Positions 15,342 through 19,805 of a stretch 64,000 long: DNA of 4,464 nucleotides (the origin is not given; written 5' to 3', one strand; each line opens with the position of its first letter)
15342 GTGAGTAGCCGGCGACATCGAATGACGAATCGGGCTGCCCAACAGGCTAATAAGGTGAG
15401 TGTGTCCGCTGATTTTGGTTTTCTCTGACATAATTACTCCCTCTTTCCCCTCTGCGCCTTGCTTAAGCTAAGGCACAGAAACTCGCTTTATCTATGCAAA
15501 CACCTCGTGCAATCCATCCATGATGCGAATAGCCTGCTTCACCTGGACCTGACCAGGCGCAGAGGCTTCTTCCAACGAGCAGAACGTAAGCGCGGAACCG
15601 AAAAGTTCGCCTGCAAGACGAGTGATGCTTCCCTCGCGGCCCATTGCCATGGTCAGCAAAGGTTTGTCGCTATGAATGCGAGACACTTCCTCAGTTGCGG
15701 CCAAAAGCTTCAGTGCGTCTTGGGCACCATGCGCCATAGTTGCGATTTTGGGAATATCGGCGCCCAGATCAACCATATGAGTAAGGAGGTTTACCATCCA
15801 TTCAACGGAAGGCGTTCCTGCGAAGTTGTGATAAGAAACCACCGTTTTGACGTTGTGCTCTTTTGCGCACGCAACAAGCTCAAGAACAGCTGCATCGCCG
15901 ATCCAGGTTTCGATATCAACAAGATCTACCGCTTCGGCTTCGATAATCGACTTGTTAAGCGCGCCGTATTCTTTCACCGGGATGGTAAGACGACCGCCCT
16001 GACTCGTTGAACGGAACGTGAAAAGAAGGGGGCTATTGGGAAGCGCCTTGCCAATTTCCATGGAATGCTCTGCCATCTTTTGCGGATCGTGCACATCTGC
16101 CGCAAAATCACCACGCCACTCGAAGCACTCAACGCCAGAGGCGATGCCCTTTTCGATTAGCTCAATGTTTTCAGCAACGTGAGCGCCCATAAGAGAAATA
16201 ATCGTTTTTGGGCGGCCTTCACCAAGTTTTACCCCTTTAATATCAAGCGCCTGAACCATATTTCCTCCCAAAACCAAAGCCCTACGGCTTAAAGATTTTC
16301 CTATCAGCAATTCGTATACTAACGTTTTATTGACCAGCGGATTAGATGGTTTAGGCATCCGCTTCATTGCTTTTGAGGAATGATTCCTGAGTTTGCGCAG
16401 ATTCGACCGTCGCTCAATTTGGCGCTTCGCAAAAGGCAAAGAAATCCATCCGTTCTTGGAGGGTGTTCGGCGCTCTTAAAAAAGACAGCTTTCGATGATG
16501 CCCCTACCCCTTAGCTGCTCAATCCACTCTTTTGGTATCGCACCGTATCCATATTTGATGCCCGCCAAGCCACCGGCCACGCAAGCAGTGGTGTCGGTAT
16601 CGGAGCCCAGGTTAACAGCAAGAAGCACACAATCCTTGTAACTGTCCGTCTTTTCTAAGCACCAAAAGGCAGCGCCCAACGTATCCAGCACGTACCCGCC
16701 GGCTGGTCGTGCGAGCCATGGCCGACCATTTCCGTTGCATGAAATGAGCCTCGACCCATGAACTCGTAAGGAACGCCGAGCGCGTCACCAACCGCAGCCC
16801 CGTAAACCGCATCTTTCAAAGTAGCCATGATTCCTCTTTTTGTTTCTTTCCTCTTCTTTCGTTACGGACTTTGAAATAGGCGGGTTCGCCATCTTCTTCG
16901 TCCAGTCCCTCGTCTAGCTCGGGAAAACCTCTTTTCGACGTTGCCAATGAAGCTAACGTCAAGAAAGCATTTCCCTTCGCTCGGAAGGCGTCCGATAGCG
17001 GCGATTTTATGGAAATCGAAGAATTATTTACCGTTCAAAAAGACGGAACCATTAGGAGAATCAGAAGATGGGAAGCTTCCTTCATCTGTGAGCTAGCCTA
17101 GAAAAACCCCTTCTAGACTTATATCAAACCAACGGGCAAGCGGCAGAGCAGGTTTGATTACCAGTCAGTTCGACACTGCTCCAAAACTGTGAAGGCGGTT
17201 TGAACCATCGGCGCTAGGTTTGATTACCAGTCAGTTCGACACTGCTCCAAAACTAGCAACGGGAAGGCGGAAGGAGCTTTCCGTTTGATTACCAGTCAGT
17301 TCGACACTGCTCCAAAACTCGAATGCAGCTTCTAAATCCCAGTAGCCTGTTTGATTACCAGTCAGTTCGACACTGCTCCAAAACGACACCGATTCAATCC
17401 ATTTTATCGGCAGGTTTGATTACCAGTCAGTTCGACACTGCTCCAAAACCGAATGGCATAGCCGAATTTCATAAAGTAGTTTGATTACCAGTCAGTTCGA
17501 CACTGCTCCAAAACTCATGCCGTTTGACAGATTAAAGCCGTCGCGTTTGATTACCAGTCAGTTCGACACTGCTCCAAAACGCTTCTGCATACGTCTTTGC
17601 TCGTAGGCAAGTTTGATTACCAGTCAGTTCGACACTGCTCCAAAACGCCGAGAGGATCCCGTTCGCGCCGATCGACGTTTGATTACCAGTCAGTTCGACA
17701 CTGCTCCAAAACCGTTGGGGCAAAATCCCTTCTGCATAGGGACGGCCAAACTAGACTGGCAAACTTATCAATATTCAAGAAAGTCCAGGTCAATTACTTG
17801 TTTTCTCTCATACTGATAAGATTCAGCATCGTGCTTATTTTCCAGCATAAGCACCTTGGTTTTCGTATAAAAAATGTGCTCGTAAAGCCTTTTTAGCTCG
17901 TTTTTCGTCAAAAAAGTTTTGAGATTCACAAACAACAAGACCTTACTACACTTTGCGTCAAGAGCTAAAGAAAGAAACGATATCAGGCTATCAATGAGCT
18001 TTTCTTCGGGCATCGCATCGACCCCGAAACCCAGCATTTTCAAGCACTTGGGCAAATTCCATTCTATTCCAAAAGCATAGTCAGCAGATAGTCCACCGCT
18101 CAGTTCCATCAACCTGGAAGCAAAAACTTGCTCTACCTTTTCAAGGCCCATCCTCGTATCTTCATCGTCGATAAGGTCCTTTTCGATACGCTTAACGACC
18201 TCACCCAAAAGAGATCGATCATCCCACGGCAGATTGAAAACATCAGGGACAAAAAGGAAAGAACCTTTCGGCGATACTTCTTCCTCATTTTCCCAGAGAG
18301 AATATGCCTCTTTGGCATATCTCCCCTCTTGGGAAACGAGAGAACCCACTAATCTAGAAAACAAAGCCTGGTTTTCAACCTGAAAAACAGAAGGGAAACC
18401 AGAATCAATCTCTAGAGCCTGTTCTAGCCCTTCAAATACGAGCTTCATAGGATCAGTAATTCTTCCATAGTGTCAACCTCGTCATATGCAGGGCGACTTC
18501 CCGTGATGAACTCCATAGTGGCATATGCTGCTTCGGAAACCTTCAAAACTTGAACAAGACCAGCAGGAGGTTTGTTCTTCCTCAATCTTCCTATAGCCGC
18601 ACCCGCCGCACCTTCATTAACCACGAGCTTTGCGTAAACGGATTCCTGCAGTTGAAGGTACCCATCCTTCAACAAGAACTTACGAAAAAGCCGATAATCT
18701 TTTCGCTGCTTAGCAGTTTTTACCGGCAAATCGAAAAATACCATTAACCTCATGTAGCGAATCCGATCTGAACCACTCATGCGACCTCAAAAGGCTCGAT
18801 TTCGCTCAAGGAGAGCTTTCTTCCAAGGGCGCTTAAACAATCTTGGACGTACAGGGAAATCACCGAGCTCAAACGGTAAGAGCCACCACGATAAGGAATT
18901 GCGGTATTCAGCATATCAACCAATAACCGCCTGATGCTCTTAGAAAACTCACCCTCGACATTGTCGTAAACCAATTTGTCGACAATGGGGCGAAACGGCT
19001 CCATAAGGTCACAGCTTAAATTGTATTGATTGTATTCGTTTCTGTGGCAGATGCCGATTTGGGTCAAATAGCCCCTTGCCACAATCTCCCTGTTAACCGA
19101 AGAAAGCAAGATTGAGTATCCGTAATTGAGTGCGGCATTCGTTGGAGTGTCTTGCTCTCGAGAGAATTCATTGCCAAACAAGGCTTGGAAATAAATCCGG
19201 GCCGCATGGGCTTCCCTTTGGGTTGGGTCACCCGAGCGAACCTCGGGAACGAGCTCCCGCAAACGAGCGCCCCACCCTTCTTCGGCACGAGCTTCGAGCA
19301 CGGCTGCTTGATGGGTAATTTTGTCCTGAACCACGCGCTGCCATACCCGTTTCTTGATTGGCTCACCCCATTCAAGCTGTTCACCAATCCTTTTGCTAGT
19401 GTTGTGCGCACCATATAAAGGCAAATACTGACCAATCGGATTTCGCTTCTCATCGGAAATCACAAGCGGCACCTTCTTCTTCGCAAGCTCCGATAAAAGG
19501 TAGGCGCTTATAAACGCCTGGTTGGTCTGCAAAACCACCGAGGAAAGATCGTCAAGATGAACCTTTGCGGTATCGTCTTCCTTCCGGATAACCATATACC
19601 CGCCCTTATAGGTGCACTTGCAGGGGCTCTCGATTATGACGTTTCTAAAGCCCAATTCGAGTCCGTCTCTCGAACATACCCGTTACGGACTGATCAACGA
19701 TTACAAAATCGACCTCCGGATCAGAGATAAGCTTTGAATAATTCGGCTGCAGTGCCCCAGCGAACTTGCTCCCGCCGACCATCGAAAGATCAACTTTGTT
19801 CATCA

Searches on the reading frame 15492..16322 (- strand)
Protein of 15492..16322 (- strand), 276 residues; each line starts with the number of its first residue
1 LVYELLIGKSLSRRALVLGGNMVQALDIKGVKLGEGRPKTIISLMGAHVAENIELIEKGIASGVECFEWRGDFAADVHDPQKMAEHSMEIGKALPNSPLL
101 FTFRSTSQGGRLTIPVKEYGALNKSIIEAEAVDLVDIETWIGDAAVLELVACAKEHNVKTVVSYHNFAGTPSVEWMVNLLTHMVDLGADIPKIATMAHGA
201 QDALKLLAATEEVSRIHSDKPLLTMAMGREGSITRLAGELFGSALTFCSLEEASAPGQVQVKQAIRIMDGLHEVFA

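Call 44: search_protein_families(library=pfam, proteins=[window:15492-16322:-], max_evalue=0.001)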
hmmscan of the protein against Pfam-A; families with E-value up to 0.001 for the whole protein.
window:15492-16322:- (276 aa): 1 family
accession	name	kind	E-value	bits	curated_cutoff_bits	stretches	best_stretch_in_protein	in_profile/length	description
PF01487.21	DHquinase_I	-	2.3e-60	205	22.2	1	42-266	2-228/230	Type I 3-dehydroquinase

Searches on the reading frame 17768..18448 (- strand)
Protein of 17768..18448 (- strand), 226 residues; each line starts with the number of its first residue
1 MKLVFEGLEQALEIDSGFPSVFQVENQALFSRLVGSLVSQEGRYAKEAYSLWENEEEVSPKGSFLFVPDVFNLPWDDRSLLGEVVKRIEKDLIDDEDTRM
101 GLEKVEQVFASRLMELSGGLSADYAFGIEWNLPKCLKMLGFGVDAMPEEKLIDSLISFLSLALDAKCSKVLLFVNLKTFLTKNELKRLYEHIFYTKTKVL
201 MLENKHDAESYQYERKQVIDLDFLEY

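Call 44: search_protein_families(library=pfam, proteins=[window:17768-18448:-], max_evalue=0.001)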
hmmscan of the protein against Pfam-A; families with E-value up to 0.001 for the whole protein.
window:17768-18448:- (226 aa): 1 family
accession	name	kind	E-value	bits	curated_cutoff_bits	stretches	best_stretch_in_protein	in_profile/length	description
PF09711.16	Cas_Csn2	-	1.2e-17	64.6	23.7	1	53-223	12-181/181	CRISPR-associated protein (Cas_Csn2)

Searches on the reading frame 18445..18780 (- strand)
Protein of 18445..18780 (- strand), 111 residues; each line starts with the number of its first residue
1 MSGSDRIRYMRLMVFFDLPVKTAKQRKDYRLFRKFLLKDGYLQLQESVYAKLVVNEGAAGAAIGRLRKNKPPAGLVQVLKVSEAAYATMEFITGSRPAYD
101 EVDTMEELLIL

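Call 73: search_protein_families(library=pfam, proteins=[window:18445-18780:-])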
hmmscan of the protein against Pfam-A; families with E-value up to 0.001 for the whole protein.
window:18445-18780:- (111 aa): 1 family
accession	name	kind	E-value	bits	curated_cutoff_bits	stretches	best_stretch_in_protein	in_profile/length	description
PF09827.14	CRISPR_Cas2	-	1.7e-11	44.6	23.8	1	10-88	1-73/74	CRISPR associated protein Cas2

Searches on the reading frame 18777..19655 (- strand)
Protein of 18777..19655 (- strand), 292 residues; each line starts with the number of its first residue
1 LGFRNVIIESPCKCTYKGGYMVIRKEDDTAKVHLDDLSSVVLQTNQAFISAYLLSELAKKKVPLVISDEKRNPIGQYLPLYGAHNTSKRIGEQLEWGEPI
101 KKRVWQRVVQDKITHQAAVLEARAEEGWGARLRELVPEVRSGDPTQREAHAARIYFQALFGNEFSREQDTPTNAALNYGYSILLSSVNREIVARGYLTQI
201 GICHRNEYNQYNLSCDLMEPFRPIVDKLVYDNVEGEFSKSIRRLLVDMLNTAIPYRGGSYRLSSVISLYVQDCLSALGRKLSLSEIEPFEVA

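Call 44: search_protein_families(library=pfam, proteins=[window:18777-19655:-], max_evalue=0.001)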
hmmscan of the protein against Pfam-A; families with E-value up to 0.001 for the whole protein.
window:18777-19655:- (292 aa): 1 family
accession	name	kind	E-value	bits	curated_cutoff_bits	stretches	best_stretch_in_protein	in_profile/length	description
PF01867.21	Cas_Cas1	-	7.5e-28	97.9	22.3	1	8-231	4-248/283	CRISPR associated protein Cas1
